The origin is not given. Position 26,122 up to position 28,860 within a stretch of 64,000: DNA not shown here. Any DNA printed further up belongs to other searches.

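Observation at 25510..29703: Molybdenum hydroxylase with 4-hydroxybenzoyl-CoA-reductase-type gene order and a Cx15Cx7Cx8C loop in the FAD subunit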

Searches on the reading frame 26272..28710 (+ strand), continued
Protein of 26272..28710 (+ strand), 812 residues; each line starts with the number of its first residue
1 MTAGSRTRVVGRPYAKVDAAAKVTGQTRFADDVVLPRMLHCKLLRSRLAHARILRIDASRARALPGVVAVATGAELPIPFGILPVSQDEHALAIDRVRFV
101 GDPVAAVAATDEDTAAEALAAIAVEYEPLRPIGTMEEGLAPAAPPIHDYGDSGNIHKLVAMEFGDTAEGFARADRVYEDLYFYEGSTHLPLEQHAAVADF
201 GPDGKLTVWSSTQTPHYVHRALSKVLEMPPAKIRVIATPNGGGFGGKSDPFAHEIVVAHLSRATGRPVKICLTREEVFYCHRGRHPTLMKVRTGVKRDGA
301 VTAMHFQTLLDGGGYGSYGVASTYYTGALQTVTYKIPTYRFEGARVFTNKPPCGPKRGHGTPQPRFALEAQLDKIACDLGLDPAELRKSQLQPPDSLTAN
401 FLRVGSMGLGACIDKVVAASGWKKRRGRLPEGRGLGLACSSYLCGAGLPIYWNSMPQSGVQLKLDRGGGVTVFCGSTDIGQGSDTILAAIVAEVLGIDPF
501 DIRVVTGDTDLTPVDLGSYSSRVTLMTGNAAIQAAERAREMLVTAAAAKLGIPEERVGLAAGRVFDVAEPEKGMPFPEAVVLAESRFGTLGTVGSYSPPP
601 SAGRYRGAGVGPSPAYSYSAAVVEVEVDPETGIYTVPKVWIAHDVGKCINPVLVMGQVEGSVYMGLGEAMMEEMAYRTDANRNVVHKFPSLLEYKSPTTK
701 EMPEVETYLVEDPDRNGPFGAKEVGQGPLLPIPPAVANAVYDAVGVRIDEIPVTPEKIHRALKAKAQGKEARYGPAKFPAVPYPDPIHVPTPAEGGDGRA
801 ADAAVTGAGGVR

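Call 49: search_protein_families(library=pfam, proteins=[L036:8587-9468:+, L034:4565-5458:+, L032:15108-15776:+, L051:8505-9062:+, L037:7053-7568:+, L050:3509-4816:-, L027:4147-5883:-, L057:3518-4750:+, L032:16947-17741:+, L055:14939-15421:-], max_evalue=0.001)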
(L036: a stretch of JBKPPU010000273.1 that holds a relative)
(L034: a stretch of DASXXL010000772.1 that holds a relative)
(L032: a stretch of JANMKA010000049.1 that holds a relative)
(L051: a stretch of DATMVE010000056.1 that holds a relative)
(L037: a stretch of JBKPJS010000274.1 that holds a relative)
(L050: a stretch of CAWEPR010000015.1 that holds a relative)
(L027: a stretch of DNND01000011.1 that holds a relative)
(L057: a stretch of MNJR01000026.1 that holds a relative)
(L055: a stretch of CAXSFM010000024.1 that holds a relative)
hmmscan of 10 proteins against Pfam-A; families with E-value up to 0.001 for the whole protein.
L036:8587-9468:+ (293 aa): 1 family
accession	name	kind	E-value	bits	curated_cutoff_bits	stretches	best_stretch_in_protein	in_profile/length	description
PF02569.21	Pantoate_ligase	-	3.1e-106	354.9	20.7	1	3-279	2-267/268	Pantoate-beta-alanine ligase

L034:4565-5458:+ (297 aa): 2 families
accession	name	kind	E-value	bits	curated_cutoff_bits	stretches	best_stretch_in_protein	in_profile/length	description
PF02548.21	Pantoate_transf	-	1.5e-111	372.4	28.7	1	11-269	1-259/259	Ketopantoate hydroxymethyltransferase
PF13714.12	PEP_mutase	-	1e-06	28.9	31.5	1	19-129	3-110/240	Phosphoenolpyruvate phosphomutase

L032:15108-15776:+ (222 aa): 3 families
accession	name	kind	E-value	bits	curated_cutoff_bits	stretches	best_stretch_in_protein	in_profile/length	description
PF12804.13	NTP_transf_3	-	1.1e-38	133.4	27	1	22-182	1-158/160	MobA-like NTP transferase domain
PF01128.25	IspD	-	8.4e-09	35.9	27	1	20-139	1-124/221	2-C-methyl-D-erythritol 4-phosphate cytidylyltransferase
PF00483.29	NTP_transferase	-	1.5e-06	28.4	21.2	1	22-120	2-111/245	Nucleotidyl transferase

L051:8505-9062:+ (185 aa): 4 families
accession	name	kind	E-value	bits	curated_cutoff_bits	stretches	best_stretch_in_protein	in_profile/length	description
PF00578.27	AhpC-TSA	-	2.2e-20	73.3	26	1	36-154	4-119/124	AhpC/TSA family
PF08534.16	Redoxin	-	4.7e-14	52.9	26.6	1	39-154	8-126/148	Redoxin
PF13905.12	Thioredoxin_8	-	3.8e-09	37.2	27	1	57-155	1-93/94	Thioredoxin-like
PF00255.25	GSHPx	-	0.00041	20.3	27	1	39-128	3-90/108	Glutathione peroxidase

L037:7053-7568:+ (171 aa): 1 family
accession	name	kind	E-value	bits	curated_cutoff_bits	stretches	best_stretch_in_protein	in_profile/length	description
PF01288.25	HPPK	-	1.5e-34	119.3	25.7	1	7-136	1-116/116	7,8-dihydro-6-hydroxymethylpterin-pyrophosphokinase (HPPK)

L050:3509-4816:- (435 aa): 1 family
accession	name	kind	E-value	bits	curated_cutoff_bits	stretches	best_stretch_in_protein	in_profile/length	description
PF04326.19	SLFN_AlbA_2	-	8.4e-20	71.9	25.3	1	45-156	1-117/118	Schlafen, AlbA_2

L027:4147-5883:- (578 aa): 0 families

L057:3518-4750:+ (410 aa): 1 family
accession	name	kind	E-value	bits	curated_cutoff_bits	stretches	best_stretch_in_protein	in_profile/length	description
PF00092.34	VWA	-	0.00012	22.8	23.8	1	145-298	8-146/174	von Willebrand factor type A domain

L032:16947-17741:+ (264 aa): 2 families
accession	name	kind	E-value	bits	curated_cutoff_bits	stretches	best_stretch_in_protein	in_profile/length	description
PF00378.25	ECH_1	-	2.7e-58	197.7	27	1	13-264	3-249/251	Enoyl-CoA hydratase/isomerase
PF16113.10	ECH_2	-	4.4e-40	138.6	27.2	1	17-204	2-187/335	Enoyl-CoA hydratase/isomerase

L055:14939-15421:- (160 aa): 0 families

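Call 53: find_encoding_contigs(protein=P0129, flank=10000, max_places=2)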
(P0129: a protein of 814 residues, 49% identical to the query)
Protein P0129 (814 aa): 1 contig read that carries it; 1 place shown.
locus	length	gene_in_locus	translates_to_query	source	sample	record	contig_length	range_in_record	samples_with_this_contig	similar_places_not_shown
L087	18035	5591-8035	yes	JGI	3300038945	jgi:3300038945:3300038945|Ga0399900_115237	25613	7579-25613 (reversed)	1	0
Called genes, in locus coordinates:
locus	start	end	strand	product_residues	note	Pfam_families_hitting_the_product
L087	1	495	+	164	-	?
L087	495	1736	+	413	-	PF12704:MacB_PCD, PF02687:FtsX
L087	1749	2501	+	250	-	PF17131:TP_0789-like, PF03888:MucB_RseB (weak)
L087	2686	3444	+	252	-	-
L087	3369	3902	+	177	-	-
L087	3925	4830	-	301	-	PF02146:SIR2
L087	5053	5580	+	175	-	PF00111:Fer2, PF13085:Fer2_3 (weak), PF01799:Fer2_2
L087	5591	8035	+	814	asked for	PF01315:Ald_Xan_dh_C, PF02738:MoCoBD_1, PF20256:MoCoBD_2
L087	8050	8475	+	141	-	-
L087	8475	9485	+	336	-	PF00941:FAD_binding_5, PF03450:CO_deh_flav_C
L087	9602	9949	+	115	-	PF07238:PilZ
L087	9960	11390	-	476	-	PF00919:UPF0004, PF04055:Radical_SAM, PF18693:TRAM_2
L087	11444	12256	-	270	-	PF03548:LolA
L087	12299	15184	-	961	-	PF13491:FtsK_4TM, PF17854:FtsK_alpha, PF01580:FtsK_SpoIIIE, PF09397:FtsK_gamma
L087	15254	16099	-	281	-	PF02563:Poly_export, PF10531:SLBB (weak), PF22461:SLBB_2, PF10531:SLBB, PF22461:SLBB_2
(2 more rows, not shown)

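Call 54: find_encoding_contigs(protein=P0127, flank=10000, max_places=2)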
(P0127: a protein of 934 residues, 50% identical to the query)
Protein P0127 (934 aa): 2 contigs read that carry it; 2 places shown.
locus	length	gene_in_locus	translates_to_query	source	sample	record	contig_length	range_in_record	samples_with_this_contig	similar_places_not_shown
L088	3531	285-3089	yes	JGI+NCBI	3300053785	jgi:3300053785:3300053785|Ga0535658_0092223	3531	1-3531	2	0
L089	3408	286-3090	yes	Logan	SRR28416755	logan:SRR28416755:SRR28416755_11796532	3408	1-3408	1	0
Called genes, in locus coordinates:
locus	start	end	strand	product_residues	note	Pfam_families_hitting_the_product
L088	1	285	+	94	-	?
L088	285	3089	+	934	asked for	PF00111:Fer2 (weak), PF01799:Fer2_2, PF01315:Ald_Xan_dh_C, PF02738:MoCoBD_1, PF20256:MoCoBD_2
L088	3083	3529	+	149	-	?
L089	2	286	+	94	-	?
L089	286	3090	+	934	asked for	PF00111:Fer2 (weak), PF01799:Fer2_2, PF01315:Ald_Xan_dh_C, PF02738:MoCoBD_1, PF20256:MoCoBD_2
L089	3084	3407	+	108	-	?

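Call 55: find_encoding_contigs(protein=P0155, flank=10000, max_places=2)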
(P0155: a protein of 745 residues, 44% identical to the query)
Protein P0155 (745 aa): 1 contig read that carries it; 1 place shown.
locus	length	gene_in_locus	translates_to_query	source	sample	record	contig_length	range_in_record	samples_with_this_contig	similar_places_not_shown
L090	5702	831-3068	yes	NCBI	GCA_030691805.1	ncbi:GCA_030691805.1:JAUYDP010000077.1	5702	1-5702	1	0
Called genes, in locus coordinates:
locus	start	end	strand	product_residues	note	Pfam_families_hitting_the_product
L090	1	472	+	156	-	PF04208:MtrA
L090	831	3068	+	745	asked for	PF01315:Ald_Xan_dh_C, PF02738:MoCoBD_1, PF20256:MoCoBD_2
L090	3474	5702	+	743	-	PF04879:Molybdop_Fe4S4, PF00384:Molybdopterin, PF01568:Molydop_binding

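Call 70: search_protein_families(library=ncbifam, proteins=[P0122, P0138, P0124, P0125, P0121, P0148, P0129, P0132], max_evalue=1e-150)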
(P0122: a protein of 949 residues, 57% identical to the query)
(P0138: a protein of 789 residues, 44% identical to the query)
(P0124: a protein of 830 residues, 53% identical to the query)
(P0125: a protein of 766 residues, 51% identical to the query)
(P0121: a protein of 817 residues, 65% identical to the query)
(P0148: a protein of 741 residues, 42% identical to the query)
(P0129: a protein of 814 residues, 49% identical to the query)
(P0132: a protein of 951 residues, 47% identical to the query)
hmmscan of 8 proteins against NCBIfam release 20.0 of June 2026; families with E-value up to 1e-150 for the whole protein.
P0122 (949 aa): 3 families
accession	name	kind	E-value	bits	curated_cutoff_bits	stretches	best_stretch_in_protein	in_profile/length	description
TIGR03194.1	4hydrxCoA_A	equivalog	1.1e-280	933.3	994.55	1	175-931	3-745/746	4-hydroxybenzoyl-CoA reductase subunit alpha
NF043082.1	XdhA_XDHase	equivalog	3.6e-175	584.2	780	1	171-935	3-755/758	xanthine dehydrogenase subunit XdhA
NF007426.0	PRK09970.1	equivalog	1.6e-173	578.7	916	1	171-934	8-757/761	xanthine dehydrogenase molybdenum-binding subunit XdhA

P0138 (789 aa): 3 families
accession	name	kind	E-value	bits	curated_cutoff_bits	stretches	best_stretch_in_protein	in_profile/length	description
TIGR03194.1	4hydrxCoA_A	equivalog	0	1301.7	994.55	1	16-765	1-746/746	4-hydroxybenzoyl-CoA reductase subunit alpha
NF043082.1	XdhA_XDHase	equivalog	7.6e-153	510.4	780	1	12-768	1-755/758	xanthine dehydrogenase subunit XdhA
NF007426.0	PRK09970.1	equivalog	1.1e-152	509.8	916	1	12-767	6-757/761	xanthine dehydrogenase molybdenum-binding subunit XdhA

P0124 (830 aa): 3 families
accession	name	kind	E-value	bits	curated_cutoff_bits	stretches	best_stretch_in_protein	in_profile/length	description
TIGR03194.1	4hydrxCoA_A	equivalog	1.4e-266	886.7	994.55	1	36-790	2-746/746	4-hydroxybenzoyl-CoA reductase subunit alpha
NF043082.1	XdhA_XDHase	equivalog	4.4e-171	570.7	780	1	31-793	1-755/758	xanthine dehydrogenase subunit XdhA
NF007426.0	PRK09970.1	equivalog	2.2e-165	551.8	916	1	29-792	4-757/761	xanthine dehydrogenase molybdenum-binding subunit XdhA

P0125 (766 aa): 1 family
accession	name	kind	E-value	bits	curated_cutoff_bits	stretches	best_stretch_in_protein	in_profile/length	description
TIGR03194.1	4hydrxCoA_A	equivalog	1.3e-231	771.1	994.55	1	17-757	3-746/746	4-hydroxybenzoyl-CoA reductase subunit alpha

P0121 (817 aa): 3 families
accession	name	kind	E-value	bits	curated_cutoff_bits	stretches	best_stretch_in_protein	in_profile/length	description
TIGR03194.1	4hydrxCoA_A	equivalog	3.1e-266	885.5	994.55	1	22-767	1-746/746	4-hydroxybenzoyl-CoA reductase subunit alpha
NF043082.1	XdhA_XDHase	equivalog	1.7e-170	568.7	780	1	18-767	1-752/758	xanthine dehydrogenase subunit XdhA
NF007426.0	PRK09970.1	equivalog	2.7e-166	554.8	916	1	16-768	4-756/761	xanthine dehydrogenase molybdenum-binding subunit XdhA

P0148 (741 aa): 1 family
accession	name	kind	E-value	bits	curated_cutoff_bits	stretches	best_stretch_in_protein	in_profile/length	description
TIGR03194.1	4hydrxCoA_A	equivalog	8.5e-184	613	994.55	1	12-730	16-743/746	4-hydroxybenzoyl-CoA reductase subunit alpha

P0129 (814 aa): 2 families
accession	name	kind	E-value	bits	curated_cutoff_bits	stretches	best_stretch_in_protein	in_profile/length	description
TIGR03194.1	4hydrxCoA_A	equivalog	2.3e-250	833.1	994.55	1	43-792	1-746/746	4-hydroxybenzoyl-CoA reductase subunit alpha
NF043082.1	XdhA_XDHase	equivalog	5.6e-151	504.2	780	1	39-795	1-755/758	xanthine dehydrogenase subunit XdhA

P0132 (951 aa): 5 families
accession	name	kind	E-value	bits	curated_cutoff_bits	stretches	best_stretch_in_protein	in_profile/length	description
TIGR03194.1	4hydrxCoA_A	equivalog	7.4e-289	960.3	994.55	1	193-942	1-745/746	4-hydroxybenzoyl-CoA reductase subunit alpha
NF043082.1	XdhA_XDHase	equivalog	3e-180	601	780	1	192-944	4-753/758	xanthine dehydrogenase subunit XdhA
NF007426.0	PRK09970.1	equivalog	1.7e-176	588.6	916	1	187-942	4-754/761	xanthine dehydrogenase molybdenum-binding subunit XdhA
TIGR03311.1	Se_dep_XDH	equivalog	3.4e-162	541.5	830.45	0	18-728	2-680/848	selenium-dependent xanthine dehydrogenase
NF045668.1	pterin_aldehy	equivalog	1.4e-158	529.6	1100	0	18-722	4-714/905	molybdopterin-dependent aldehyde oxidoreductase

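Call 73: search_protein_families(library=pfam, proteins=[L026:12396-13037:+, L026:13043-14005:+, L027:14263-14661:+, L060:12349-14325:+, L038:12916-14061:+, L045:4647-5627:+, L057:13489-14376:+, L026:15058-15789:+], max_evalue=0.001)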
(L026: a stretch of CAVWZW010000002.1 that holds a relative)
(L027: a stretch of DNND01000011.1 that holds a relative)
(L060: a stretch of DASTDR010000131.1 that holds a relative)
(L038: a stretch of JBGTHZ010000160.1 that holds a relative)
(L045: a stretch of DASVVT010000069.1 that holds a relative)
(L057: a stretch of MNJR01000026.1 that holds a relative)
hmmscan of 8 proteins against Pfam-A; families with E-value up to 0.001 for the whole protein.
L026:12396-13037:+ (213 aa): 2 families
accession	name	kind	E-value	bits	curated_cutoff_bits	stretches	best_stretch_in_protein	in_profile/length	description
PF13975.11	gag-asp_proteas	-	5.6e-06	27.3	28.2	1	95-171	9-91/92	gag-polyprotein putative aspartyl protease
PF13650.11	Asp_protease_2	-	5.5e-05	24.2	24.3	1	95-143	9-57/90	Aspartyl protease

L026:13043-14005:+ (320 aa): 1 family
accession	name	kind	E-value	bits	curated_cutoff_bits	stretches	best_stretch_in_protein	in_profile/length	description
PF01522.26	Polysacc_deac_1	-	1.2e-17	64.5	23.1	1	25-151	3-108/124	Polysaccharide deacetylase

L027:14263-14661:+ (132 aa): 1 family
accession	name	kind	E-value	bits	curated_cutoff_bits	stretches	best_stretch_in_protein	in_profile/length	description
PF21814.2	DUF6883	-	2.2e-25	89.5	27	1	24-131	1-108/110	Domain of unknown function (DUF6883)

L060:12349-14325:+ (658 aa): 7 families
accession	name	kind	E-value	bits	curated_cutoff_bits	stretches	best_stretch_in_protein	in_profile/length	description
PF12034.13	YfbK_C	-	6e-71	238.9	25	1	468-651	1-182/184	Uncharacterized protein YfbK, C-terminal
PF12450.13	vWF_A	-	1.7e-38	131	25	1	183-275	3-94/94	von Willebrand factor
PF00092.34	VWA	-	3.2e-18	67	23.8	1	294-458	3-168/174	von Willebrand factor type A domain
PF13620.12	CarboxypepD_reg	-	1.8e-15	57.5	32.3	1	55-131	1-81/82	Carboxypeptidase regulatory-like domain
PF13715.12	CarbopepD_reg_2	-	2.8e-15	56.5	32.2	1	57-143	2-88/88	CarboxypepD_reg-like domain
PF13519.12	VWA_2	-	7.9e-15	55.8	27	1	294-397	2-106/107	von Willebrand factor type A domain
PF13768.12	VWA_3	-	2.3e-09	37.9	27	1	292-450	2-154/155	von Willebrand factor type A domain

L038:12916-14061:+ (381 aa): 0 families

L045:4647-5627:+ (326 aa): 5 families
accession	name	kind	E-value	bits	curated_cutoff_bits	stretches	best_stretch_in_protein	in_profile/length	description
PF13614.12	AAA_31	-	1.2e-26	94.2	27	1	25-219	2-174/177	AAA domain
PF01656.29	CbiA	-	1.9e-16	60.6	25.4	1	27-233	1-88/125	CobQ/CobB/MinD/ParA nucleotide binding domain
PF02374.21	ArsA_ATPase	-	5.5e-07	29.5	24.3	1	33-71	9-46/305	Anion-transporting ATPase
PF06564.18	CBP_BcsQ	-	8.5e-07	29.2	21.3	0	26-72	3-48/234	Cellulose biosynthesis protein BcsQ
PF10609.15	ParA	-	1.6e-06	28.2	27.1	0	26-64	5-42/246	NUBPL iron-transfer P-loop NTPase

L057:13489-14376:+ (295 aa): 2 families
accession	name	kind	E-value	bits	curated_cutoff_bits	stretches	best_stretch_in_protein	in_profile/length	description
PF03372.29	Exo_endo_phos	-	3.8e-19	69.7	24.5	1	8-283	1-225/225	Endonuclease/Exonuclease/phosphatase family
PF14529.12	Exo_endo_phos_2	-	0.00022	21.5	27.4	0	156-286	18-116/117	Endonuclease-reverse transcriptase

L026:15058-15789:+ (243 aa): 1 family
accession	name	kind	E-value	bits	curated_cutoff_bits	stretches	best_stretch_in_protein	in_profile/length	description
PF13271.11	DUF4062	-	2.9e-18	66.3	24.7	1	5-91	1-82/82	Domain of unknown function (DUF4062)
